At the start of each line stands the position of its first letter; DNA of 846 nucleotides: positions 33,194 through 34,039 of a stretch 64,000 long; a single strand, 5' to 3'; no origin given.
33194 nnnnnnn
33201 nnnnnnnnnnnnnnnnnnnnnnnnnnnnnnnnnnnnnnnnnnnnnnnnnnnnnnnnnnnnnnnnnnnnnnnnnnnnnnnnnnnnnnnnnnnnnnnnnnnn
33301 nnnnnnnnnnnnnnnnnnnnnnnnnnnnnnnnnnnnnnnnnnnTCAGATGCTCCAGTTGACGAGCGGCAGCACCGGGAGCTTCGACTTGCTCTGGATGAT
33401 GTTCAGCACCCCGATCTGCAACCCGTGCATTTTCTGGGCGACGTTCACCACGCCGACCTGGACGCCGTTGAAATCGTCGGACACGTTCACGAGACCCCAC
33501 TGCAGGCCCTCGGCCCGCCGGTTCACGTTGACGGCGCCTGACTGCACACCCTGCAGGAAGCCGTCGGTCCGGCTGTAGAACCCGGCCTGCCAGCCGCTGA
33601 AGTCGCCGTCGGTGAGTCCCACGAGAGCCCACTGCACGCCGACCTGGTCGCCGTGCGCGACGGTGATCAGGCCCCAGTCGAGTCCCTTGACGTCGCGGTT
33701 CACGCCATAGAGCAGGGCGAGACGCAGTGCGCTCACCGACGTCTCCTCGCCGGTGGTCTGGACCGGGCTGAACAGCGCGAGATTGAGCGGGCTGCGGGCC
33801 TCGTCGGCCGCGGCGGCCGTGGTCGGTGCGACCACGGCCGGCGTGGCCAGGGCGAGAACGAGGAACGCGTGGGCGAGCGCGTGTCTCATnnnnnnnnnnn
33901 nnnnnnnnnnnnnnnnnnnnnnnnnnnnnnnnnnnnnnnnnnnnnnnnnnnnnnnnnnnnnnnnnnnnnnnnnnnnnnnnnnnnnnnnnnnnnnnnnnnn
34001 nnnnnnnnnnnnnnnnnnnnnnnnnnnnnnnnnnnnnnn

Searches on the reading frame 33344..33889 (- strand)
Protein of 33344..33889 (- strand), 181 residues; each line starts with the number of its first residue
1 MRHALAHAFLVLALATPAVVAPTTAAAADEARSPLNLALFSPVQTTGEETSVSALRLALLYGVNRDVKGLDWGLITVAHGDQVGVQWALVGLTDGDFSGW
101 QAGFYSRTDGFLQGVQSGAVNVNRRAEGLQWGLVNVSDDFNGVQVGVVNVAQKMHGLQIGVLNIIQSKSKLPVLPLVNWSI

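Call 45: search_protein_families(library=pfam, proteins=[window:33344-33889:-], max_evalue=1)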
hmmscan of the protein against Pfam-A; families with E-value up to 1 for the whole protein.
window:33344-33889:- (181 aa): 1 family
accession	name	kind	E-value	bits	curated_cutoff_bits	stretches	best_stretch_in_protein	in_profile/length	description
PF21444.2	CofB_pilin_dom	-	0.055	13.6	27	0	57-90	178-212/234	CofB, pilin domain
